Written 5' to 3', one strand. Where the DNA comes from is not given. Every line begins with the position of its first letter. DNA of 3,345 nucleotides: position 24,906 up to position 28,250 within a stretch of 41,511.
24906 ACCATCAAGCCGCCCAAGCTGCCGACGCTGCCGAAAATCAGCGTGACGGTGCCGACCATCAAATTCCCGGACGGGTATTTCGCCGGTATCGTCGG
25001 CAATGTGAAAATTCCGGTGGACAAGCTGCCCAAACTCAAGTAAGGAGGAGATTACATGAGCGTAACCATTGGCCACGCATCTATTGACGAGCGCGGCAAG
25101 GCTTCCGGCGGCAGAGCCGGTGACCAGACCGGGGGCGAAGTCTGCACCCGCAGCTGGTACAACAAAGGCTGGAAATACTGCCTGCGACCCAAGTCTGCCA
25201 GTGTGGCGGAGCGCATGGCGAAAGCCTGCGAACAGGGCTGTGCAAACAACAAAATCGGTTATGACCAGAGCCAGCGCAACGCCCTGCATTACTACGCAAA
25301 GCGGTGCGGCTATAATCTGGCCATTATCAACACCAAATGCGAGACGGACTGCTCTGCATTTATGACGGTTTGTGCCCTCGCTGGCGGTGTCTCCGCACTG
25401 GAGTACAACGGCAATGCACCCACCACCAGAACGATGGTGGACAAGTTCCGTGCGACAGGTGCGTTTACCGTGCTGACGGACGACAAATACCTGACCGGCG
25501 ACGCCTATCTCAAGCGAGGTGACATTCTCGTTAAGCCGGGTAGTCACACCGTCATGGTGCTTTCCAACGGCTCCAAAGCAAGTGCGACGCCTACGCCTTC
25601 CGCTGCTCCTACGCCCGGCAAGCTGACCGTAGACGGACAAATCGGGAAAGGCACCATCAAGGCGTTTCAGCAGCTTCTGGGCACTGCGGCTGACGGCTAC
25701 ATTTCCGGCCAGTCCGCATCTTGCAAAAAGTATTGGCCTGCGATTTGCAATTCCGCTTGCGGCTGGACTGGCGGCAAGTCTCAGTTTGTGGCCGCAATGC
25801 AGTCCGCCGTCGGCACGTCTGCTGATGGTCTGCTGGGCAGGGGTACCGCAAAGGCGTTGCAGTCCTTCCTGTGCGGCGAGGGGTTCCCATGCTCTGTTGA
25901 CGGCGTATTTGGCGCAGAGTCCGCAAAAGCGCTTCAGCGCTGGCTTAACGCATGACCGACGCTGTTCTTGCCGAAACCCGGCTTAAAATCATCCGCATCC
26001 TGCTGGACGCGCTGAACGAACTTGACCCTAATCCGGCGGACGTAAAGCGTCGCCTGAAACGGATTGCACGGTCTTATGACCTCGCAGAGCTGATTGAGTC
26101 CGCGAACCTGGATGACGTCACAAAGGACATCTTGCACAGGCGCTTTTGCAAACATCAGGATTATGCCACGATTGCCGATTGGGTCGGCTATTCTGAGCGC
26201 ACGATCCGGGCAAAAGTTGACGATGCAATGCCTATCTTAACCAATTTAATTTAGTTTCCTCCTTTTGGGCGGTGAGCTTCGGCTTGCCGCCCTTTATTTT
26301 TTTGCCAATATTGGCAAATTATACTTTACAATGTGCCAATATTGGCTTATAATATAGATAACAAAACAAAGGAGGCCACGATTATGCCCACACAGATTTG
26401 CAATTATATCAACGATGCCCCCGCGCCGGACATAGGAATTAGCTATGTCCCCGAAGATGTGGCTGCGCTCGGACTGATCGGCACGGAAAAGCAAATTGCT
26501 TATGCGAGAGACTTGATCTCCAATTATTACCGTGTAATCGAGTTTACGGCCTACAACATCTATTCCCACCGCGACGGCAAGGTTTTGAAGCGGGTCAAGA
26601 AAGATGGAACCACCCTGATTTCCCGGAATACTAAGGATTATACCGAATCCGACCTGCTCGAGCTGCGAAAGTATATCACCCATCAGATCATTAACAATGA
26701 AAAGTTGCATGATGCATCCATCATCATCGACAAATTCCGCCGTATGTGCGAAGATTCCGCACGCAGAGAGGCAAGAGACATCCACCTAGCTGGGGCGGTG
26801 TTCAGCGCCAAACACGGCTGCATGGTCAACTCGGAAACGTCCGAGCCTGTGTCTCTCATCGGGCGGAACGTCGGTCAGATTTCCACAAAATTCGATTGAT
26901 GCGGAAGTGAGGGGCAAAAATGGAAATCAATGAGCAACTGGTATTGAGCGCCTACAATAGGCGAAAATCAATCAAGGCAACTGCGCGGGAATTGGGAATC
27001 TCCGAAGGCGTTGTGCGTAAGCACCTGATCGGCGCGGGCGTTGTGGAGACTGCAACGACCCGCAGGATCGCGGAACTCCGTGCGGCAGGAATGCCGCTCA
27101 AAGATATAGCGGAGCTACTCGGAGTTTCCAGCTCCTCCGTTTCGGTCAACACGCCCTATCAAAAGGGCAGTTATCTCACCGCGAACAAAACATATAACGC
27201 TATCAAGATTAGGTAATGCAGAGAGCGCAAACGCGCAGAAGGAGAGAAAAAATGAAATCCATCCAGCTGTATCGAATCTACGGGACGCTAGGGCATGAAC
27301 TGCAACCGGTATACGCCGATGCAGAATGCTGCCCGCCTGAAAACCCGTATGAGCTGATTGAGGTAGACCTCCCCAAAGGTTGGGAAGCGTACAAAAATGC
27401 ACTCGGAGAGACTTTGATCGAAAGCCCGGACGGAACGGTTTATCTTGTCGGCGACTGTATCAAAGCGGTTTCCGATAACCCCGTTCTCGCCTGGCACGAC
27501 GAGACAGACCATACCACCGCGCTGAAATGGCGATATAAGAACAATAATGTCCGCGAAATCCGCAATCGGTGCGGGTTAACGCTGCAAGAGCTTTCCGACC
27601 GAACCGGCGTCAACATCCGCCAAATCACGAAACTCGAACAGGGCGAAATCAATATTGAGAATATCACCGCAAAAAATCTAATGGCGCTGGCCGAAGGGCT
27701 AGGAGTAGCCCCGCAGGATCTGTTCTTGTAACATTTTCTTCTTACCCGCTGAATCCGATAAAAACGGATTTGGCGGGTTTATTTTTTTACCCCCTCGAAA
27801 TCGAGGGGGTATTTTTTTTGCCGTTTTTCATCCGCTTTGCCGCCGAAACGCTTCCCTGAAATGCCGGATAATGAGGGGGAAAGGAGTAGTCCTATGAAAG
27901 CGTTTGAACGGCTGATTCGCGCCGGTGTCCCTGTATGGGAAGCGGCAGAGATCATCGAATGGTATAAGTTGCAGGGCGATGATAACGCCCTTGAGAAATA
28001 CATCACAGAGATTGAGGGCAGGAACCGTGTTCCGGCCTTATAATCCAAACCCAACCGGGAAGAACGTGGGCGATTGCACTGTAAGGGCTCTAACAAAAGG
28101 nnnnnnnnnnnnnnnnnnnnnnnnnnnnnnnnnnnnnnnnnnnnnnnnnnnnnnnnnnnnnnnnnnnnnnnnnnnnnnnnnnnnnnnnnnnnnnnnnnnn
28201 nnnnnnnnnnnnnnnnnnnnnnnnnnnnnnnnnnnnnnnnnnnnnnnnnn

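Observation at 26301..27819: Operator-gated three-gene cassette (unknown effector plus two HTH proteins) resembling an acr-aca anti-defence operon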

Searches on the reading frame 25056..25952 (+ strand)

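Call 6: search_protein_families(library=pfam, proteins=[window:25056-25952:+], max_evalue=0.1)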
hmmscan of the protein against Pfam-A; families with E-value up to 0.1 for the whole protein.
window:25056-25952:+ (299 aa): 5 families
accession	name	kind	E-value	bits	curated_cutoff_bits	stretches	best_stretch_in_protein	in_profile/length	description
PF25309.1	ELLD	-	5e-64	215.8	27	1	5-175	1-175/175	Endolysin-like domain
PF01471.23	PG_binding_1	-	2e-05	25.1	23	0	245-268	34-57/57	Putative peptidoglycan binding domain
PF09374.15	PG_binding_3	-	2.8e-05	24.7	24.6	0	266-296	4-33/76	Predicted Peptidoglycan domain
PF23621.1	BP74_N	-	0.022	15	27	1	29-61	47-79/114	BP74 N-terminal domain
PF24678.1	DUF7658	-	0.042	13.6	27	1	35-106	192-263/285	Domain of unknown function (DUF7658)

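Call 7: search_protein_families(library=phrogs, proteins=[window:25056-25952:+], max_evalue=0.1)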
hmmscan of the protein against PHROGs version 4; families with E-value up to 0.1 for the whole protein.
window:25056-25952:+ (299 aa): 7 families
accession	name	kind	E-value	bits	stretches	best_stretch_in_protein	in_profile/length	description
phrog_14030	-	unknown function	6.7e-57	193.9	1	1-192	1-192/273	-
phrog_23582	-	unknown function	1.1e-11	45.4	1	171-273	231-329/565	-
phrog_2649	-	lysis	2.2e-05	25.5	0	265-297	184-216/261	endolysin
phrog_1493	-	lysis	3.2e-05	24.3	1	113-269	181-306/394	endolysin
phrog_17214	-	lysis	0.027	15.1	0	147-298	156-317/322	endolysin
phrog_1224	-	head and packaging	0.054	13.7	0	266-297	14-45/438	endolysin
phrog_315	-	lysis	0.072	12.6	0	236-272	411-448/677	endolysin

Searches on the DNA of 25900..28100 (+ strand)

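Call 9: search_dna_similar(query=window:25900-28100:+, collection=phages, mode=distant)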
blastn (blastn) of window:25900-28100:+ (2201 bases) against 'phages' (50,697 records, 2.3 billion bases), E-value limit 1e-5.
No match.

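Call 108: search_rna_families(source=window, start=25900, end=28100, threshold=evalue, max_evalue=1)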
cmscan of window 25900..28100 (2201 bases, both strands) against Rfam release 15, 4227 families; matches with E-value up to 1: 13.
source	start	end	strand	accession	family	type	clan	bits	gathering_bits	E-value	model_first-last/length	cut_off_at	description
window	26291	26359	-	RF03555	mir-2_2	Gene; miRNA;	-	28.6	94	0.0038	1-78/78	no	mir-2_2 microRNA precursor family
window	27743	27817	+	RF02837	anti-hemB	Gene; sRNA;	-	27.9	49.5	0.00068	1-81/81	no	Burkholderia RNA 7 (anti-hemB)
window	27715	27819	+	RF00515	PyrR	Cis-reg;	-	27.2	54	0.47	1-115/115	no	PyrR binding site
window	26291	26358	-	RF00254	mir-16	Gene; miRNA;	CL00085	26.7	36.5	0.0054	1-82/82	no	mir-16 microRNA precursor family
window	27730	27811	-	RF02875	AS-pc01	Gene; antisense;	-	26.1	79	0.08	1-99/99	no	Antisense to pHK01_035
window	26291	26358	+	RF00254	mir-16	Gene; miRNA;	CL00085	24.7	36.5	0.021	1-82/82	no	mir-16 microRNA precursor family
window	26296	26356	+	RF03555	mir-2_2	Gene; miRNA;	-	23.1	94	0.13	1-78/78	no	mir-2_2 microRNA precursor family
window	27750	27818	+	RF02278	Betaproteobacteria_toxic_sRNA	Gene; sRNA;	-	22.3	50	0.15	1-64/64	no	Betaproteobacteria toxic small RNA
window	26294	26355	-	RF04112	MIR5512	Gene; miRNA;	-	22.3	139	0.47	1-132/132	no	MIR5512 microRNA precursor family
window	26302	26348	-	RF00669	mir-96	Gene; miRNA;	-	21.7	65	0.23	1-78/78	no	mir-96 microRNA precursor family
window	26302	26348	+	RF00669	mir-96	Gene; miRNA;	-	20.4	65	0.52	1-78/78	no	mir-96 microRNA precursor family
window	26240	26307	+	RF00519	suhB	Gene; sRNA;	CL00108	20.3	41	0.34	1-77/77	no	Makes More Granules Regulator RNA (mmgR)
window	27775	27820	-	RF00736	mir-320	Gene; miRNA;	-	18.3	55.5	0.77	1-76/76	no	mir-320 microRNA precursor family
